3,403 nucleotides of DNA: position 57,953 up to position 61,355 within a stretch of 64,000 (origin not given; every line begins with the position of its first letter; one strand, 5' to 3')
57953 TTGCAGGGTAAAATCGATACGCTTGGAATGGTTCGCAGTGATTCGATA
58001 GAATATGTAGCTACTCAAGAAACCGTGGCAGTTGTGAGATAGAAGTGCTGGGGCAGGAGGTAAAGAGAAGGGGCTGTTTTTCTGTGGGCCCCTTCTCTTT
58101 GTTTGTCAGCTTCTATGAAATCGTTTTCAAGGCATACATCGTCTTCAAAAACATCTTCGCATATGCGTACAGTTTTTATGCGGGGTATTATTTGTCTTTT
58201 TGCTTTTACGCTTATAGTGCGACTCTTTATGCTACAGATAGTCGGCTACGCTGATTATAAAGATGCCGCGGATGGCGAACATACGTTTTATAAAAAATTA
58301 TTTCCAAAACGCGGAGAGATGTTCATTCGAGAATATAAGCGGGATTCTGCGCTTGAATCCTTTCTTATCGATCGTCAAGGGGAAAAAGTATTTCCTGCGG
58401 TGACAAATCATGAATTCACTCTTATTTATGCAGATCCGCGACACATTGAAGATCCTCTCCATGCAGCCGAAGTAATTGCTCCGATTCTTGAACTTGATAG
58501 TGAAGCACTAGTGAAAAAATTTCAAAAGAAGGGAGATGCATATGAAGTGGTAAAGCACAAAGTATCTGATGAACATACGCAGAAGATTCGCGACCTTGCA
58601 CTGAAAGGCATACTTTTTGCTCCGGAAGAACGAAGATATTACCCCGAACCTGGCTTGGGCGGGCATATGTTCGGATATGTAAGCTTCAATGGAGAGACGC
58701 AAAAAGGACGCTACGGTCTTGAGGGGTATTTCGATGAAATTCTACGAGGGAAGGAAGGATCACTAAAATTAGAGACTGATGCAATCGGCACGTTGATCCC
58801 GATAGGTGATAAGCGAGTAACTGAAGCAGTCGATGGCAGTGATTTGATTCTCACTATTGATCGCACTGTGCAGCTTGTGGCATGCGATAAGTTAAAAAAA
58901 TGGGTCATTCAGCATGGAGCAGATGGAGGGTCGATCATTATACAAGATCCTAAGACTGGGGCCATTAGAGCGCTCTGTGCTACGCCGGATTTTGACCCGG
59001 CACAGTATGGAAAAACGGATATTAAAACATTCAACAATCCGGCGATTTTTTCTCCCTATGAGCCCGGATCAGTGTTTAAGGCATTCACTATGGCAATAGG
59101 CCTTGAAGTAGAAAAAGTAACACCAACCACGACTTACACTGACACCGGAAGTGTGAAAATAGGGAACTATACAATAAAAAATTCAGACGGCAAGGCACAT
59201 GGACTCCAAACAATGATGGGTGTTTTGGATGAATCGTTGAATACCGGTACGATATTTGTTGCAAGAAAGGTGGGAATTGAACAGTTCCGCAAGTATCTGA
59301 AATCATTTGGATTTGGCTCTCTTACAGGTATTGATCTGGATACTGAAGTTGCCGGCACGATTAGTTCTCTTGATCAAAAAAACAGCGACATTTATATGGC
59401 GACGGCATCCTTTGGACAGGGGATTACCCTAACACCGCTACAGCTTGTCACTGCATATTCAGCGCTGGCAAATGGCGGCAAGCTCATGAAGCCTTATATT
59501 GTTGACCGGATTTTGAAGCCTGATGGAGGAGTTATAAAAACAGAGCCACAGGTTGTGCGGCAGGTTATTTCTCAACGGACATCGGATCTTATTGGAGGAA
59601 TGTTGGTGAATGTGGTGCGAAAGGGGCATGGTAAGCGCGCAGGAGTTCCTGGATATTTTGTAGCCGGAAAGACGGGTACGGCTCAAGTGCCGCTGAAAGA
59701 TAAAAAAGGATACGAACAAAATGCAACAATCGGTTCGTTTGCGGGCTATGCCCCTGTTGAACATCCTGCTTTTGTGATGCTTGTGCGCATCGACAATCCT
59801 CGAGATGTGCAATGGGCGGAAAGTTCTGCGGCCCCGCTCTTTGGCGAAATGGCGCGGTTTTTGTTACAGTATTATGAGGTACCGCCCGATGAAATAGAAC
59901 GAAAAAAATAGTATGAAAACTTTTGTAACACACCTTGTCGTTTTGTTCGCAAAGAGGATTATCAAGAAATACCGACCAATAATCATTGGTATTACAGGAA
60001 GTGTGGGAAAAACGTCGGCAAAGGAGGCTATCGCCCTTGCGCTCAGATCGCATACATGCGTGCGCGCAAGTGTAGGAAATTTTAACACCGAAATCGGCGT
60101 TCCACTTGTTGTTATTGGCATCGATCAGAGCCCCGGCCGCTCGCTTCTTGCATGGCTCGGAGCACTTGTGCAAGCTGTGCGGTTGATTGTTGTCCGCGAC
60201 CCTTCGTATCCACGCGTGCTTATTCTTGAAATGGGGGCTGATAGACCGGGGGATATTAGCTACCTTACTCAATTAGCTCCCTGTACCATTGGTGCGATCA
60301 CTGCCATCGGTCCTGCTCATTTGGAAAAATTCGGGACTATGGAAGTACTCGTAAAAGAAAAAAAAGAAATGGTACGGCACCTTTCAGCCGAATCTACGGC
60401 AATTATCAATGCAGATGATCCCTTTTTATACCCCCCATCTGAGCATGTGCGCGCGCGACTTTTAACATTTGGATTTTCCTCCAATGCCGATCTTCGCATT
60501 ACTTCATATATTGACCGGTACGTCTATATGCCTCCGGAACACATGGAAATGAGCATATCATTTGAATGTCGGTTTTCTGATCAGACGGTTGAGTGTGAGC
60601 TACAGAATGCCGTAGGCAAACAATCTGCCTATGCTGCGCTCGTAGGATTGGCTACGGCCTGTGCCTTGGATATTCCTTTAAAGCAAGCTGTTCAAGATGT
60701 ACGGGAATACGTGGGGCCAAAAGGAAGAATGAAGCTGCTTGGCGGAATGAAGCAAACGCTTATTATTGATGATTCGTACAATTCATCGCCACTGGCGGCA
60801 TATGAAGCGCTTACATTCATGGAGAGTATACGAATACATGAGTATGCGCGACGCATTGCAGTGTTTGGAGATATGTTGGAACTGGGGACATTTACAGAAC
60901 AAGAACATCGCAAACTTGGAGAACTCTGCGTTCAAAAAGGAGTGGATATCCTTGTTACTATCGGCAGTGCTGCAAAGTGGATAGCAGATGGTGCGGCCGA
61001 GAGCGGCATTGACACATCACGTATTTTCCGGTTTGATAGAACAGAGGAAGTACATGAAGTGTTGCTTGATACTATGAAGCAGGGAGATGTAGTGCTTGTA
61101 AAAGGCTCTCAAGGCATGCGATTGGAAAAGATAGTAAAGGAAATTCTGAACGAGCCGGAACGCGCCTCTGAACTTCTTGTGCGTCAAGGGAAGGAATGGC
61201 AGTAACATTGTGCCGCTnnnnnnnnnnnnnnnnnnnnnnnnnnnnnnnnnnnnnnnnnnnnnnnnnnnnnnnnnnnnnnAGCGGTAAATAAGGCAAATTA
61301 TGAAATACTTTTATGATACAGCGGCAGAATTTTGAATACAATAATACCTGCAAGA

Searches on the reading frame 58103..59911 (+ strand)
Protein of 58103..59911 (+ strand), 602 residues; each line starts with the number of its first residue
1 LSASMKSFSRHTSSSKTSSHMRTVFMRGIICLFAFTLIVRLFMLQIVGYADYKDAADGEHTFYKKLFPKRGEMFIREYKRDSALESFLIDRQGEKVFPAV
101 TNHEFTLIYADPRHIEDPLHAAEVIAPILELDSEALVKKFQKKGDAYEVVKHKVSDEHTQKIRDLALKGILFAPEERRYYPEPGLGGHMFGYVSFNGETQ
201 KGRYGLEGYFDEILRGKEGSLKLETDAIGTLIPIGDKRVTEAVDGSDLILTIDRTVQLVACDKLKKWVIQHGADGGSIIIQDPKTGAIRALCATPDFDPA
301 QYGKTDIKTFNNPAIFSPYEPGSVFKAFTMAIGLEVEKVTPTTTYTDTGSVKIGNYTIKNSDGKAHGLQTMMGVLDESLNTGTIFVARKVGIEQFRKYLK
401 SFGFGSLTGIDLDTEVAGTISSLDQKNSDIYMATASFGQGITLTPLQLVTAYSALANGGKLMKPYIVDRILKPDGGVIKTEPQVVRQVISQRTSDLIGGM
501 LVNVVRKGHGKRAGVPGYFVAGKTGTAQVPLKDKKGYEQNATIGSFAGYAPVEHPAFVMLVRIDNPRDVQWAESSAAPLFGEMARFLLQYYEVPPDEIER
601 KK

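Call 38: search_protein_families(library=pfam, proteins=[window:58103-59911:+], max_evalue=0.001)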
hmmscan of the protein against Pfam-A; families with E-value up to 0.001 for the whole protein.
window:58103-59911:+ (602 aa): 2 families
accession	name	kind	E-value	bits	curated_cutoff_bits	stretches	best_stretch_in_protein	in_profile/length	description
PF00905.27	Transpeptidase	-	1.3e-71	241.7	22.1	1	276-582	1-296/299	Penicillin binding protein transpeptidase domain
PF03717.20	PBP_dimer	-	1.6e-12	48.6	24.4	1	106-232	24-176/180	Penicillin-binding Protein dimerisation domain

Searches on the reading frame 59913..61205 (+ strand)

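Call 38: search_protein_families(library=pfam, proteins=[window:59913-61205:+], max_evalue=0.001)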
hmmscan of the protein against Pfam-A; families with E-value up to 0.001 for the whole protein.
window:59913-61205:+ (430 aa): 2 families
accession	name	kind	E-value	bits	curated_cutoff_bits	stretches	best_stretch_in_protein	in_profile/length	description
PF08245.18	Mur_ligase_M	-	9.1e-26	91.5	24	2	101-246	58-197/200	Mur ligase middle domain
PF02875.26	Mur_ligase_C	-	6.4e-18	66.2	28.4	1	271-399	1-126/127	Mur ligase, glutamate ligase domain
